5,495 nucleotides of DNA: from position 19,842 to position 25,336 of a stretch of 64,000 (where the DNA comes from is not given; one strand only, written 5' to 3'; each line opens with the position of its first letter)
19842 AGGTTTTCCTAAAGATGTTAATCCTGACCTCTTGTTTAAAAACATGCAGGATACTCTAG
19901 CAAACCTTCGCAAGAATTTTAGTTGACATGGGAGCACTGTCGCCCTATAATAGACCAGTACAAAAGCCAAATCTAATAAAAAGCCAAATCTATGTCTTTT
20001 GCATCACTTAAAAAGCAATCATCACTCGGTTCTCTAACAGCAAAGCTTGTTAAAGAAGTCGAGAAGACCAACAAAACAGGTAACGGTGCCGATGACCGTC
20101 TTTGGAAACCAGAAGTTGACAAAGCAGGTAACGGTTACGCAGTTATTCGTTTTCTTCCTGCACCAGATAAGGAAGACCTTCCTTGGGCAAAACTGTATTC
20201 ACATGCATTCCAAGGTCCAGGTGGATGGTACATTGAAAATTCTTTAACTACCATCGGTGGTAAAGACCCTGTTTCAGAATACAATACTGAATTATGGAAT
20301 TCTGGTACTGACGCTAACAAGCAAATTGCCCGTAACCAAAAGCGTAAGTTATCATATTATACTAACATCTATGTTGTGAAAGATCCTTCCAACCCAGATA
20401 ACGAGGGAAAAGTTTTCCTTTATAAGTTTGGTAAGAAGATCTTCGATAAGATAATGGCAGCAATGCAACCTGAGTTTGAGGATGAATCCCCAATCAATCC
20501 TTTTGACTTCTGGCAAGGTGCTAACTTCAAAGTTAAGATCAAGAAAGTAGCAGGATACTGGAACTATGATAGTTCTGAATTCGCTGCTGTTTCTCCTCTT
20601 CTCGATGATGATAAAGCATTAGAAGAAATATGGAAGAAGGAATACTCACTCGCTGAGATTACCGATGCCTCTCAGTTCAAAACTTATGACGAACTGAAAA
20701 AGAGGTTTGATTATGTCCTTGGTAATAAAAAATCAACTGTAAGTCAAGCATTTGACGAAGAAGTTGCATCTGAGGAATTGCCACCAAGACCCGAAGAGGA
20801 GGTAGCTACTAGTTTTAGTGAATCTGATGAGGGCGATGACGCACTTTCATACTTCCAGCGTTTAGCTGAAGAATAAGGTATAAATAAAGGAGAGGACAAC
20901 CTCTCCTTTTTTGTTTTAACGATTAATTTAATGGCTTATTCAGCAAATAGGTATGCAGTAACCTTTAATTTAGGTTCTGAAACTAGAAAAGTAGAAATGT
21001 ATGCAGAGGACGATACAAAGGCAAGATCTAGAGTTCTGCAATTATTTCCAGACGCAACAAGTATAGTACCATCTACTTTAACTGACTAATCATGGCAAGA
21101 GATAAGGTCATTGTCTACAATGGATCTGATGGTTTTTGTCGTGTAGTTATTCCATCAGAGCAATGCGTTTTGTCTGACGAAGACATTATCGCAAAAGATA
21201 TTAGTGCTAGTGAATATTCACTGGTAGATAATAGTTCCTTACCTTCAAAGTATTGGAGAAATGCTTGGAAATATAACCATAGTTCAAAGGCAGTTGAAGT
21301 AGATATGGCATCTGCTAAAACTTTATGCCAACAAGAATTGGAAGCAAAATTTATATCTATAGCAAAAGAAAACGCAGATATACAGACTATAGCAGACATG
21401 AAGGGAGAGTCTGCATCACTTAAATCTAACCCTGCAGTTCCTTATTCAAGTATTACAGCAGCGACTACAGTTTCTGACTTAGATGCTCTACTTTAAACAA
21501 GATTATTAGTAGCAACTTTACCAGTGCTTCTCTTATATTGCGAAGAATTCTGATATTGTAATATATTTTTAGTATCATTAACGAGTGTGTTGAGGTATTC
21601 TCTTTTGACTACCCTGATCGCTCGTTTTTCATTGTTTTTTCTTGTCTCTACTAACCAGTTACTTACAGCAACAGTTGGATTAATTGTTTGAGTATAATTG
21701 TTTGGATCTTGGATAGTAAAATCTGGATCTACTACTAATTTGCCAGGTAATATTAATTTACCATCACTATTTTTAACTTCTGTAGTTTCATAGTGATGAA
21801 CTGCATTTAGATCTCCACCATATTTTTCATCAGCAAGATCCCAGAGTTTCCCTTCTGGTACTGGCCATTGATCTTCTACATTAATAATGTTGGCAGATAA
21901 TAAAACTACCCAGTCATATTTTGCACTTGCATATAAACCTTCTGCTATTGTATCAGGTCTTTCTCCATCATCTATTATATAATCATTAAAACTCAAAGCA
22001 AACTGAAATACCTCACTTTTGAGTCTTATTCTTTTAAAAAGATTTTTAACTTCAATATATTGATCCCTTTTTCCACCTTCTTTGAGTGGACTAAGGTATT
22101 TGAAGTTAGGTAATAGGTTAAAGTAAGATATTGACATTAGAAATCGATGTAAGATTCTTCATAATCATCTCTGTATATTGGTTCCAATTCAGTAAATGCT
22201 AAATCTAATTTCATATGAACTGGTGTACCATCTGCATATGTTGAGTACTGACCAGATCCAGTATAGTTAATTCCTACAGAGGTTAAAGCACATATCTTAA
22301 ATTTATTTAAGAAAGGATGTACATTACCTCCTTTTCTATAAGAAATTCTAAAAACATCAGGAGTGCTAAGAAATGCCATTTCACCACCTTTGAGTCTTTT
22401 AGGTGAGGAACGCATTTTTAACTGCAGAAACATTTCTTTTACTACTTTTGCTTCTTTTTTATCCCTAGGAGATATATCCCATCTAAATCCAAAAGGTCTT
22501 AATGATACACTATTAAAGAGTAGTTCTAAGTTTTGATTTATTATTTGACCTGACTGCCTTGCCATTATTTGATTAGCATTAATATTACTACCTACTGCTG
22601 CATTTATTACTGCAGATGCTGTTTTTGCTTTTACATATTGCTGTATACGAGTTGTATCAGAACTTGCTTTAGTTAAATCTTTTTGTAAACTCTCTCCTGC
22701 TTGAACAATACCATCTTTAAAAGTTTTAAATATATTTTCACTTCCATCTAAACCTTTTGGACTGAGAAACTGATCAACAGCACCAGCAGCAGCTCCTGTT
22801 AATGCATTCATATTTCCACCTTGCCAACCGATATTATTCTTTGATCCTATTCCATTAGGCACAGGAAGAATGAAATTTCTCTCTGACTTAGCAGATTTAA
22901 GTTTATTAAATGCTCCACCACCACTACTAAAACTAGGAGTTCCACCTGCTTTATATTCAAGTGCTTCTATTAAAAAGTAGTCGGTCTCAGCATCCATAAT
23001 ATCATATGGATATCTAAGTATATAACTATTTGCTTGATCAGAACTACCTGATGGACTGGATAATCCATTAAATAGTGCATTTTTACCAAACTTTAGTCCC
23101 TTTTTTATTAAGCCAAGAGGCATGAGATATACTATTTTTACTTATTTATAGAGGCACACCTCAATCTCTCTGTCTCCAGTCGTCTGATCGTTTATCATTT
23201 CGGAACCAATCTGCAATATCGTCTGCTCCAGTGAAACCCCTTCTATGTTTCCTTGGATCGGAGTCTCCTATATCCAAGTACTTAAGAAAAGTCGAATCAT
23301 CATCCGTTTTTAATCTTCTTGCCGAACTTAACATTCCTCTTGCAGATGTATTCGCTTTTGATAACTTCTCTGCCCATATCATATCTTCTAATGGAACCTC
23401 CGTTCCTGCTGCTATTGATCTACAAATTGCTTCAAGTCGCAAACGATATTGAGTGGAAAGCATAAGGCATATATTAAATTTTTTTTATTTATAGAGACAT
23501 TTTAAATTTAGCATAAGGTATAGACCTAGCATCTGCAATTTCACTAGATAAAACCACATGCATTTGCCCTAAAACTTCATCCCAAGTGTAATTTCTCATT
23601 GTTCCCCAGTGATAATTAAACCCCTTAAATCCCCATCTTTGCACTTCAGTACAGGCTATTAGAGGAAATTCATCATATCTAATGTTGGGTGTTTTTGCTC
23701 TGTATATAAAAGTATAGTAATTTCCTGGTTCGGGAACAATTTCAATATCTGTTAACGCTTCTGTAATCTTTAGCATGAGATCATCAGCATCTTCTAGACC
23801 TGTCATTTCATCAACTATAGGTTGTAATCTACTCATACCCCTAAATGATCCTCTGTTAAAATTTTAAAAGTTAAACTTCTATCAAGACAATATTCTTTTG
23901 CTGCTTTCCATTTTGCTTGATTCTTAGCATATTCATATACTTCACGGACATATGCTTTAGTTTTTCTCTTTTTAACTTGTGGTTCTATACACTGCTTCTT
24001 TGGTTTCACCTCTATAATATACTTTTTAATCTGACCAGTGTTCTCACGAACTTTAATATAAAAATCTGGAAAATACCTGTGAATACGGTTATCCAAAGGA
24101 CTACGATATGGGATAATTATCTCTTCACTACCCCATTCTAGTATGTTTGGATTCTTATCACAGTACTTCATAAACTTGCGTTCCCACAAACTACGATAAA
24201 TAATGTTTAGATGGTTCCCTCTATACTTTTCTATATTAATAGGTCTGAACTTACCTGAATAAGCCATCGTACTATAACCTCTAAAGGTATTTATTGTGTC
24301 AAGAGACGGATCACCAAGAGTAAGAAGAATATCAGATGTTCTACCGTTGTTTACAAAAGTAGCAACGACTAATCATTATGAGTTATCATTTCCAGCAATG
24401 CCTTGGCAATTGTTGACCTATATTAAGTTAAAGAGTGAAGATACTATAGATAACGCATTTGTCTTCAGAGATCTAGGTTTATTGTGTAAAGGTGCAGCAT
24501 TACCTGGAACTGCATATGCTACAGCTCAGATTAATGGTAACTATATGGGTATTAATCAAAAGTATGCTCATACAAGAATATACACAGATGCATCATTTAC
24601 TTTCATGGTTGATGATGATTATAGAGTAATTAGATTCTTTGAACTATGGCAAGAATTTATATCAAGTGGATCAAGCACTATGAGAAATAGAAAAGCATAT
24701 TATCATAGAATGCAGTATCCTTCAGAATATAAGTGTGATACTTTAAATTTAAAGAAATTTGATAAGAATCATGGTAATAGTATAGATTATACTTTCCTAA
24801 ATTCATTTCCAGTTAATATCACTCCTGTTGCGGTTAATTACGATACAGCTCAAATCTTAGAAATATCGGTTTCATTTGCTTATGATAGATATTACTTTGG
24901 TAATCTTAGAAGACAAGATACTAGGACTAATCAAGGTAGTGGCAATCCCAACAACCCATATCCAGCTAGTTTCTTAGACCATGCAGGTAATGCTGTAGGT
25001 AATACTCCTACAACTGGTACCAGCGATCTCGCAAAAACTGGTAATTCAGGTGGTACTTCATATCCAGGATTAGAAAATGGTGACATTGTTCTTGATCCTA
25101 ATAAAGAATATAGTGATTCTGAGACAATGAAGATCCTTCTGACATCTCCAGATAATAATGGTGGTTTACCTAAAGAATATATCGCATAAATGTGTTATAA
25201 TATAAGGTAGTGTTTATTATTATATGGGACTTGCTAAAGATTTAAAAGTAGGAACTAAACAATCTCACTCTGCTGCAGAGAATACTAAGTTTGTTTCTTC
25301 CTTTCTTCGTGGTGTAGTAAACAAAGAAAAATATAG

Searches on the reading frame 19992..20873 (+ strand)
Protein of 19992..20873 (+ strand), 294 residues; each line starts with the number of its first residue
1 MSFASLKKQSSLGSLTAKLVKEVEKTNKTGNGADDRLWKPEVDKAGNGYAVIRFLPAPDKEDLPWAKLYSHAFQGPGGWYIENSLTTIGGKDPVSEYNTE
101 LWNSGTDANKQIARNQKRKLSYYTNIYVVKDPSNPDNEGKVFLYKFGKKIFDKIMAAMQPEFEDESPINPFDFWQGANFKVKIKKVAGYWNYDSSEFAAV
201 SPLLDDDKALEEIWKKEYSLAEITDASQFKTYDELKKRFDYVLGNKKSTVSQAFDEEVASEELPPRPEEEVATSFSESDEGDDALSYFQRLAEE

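Call 57: search_protein_families(library=phrogs, proteins=[window:19992-20873:+], max_evalue=0.001)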
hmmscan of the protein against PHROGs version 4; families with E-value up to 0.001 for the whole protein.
window:19992-20873:+ (294 aa): 3 families
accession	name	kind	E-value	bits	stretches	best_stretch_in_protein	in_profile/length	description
phrog_224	-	DNA, RNA and nucleotide metabolism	6.9e-124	414.8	1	1-293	1-317/318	single strand DNA binding protein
phrog_1764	-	unknown function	1.4e-51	176.7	1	9-246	4-243/391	unknown function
phrog_1192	-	DNA, RNA and nucleotide metabolism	2.1e-12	48.1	1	11-236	4-226/326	single strand DNA binding protein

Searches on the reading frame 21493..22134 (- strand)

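Call 57: search_protein_families(library=phrogs, proteins=[window:21493-22134:-], max_evalue=0.001)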
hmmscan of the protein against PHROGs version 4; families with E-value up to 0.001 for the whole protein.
window:21493-22134:- (213 aa): 1 family
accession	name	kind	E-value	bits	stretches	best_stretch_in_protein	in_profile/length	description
phrog_232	-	tail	1.9e-56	192.9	1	3-208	3-208/296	baseplate wedge subunit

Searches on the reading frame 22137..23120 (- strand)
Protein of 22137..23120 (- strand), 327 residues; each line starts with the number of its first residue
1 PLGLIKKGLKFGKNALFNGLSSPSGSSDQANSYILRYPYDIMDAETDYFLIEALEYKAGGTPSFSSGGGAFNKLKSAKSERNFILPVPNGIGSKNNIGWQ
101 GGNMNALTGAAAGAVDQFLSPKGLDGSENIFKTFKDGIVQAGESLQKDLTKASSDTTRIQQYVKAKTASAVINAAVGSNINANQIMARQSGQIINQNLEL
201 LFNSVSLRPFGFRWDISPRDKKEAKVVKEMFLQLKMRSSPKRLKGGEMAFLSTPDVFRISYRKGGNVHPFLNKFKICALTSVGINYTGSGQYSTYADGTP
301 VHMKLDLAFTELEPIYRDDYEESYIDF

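Call 57: search_protein_families(library=phrogs, proteins=[window:22137-23120:-], max_evalue=0.001)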
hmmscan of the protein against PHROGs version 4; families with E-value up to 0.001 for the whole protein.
window:22137-23120:- (327 aa): 1 family
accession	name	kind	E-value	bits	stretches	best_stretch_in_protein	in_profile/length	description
phrog_230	-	tail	2.7e-68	232.5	1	20-322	276-584/628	baseplate tail tube cap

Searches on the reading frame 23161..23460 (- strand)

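Call 57: search_protein_families(library=phrogs, proteins=[window:23161-23460:-], max_evalue=0.001)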
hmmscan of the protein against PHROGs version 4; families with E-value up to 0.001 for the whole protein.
window:23161-23460:- (99 aa): 3 families
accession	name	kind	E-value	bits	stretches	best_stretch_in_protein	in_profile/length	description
phrog_507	-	unknown function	8.1e-42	142.8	1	1-99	2-104/104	-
phrog_6677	-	unknown function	4e-23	82.6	1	27-99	1-77/77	-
phrog_19028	-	unknown function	1.1e-09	38.9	1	1-45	2-47/60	-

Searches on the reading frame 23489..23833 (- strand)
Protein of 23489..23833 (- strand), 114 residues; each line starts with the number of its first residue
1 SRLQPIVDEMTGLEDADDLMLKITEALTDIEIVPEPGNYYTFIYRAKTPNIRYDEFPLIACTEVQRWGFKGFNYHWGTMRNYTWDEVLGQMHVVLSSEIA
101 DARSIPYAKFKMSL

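Call 57: search_protein_families(library=phrogs, proteins=[window:23489-23833:-], max_evalue=0.001)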
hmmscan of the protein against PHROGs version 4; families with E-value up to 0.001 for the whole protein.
window:23489-23833:- (114 aa): 1 family
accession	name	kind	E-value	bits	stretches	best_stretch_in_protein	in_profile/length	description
phrog_429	-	DNA, RNA and nucleotide metabolism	2.7e-18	67.5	1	30-77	59-108/210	DNA end protector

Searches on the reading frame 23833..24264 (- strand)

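Call 57: search_protein_families(library=phrogs, proteins=[window:23833-24264:-], max_evalue=0.001)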
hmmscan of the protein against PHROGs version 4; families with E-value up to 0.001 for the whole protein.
window:23833-24264:- (143 aa): 4 families
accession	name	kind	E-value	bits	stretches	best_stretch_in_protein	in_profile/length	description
phrog_218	-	connector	1e-60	205.1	1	1-142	3-142/148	head closure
phrog_14892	-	connector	6.7e-26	92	1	32-141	1-110/117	head closure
phrog_15427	-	DNA, RNA and nucleotide metabolism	0.00014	22.6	0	23-107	164-239/270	endonuclease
phrog_15137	-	DNA, RNA and nucleotide metabolism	0.00026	21.6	1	21-114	127-218/236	endonuclease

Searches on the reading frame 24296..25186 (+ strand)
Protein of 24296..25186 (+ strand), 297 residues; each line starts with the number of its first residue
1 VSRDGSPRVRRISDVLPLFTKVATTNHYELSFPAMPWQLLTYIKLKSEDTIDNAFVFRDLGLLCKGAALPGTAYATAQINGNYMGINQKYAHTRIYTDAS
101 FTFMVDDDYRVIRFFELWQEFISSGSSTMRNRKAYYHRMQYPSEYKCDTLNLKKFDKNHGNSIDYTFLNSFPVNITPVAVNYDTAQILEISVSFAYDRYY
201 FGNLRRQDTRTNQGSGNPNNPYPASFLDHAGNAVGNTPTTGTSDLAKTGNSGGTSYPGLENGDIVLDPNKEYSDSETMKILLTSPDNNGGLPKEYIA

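Call 7: search_protein_families(library=pfam, proteins=[window:24296-25186:+], max_evalue=0.1)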
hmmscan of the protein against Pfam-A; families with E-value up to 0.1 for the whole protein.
window:24296-25186:+ (297 aa): 1 family
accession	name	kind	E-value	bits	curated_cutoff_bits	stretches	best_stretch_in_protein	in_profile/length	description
PF23849.1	Phage_TTP_2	-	1.6e-19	71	27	1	59-201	23-170/177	Phage tail tube protein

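Call 8: search_protein_families(library=phrogs, proteins=[window:24296-25186:+], max_evalue=0.01)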
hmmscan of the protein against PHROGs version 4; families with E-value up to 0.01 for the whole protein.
window:24296-25186:+ (297 aa): 2 families
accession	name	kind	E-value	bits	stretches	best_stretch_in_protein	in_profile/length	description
phrog_45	-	tail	5e-38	132.2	1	20-248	89-317/350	tail tube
phrog_3629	-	tail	6.2e-10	39.7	1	58-200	74-205/313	tail tube protein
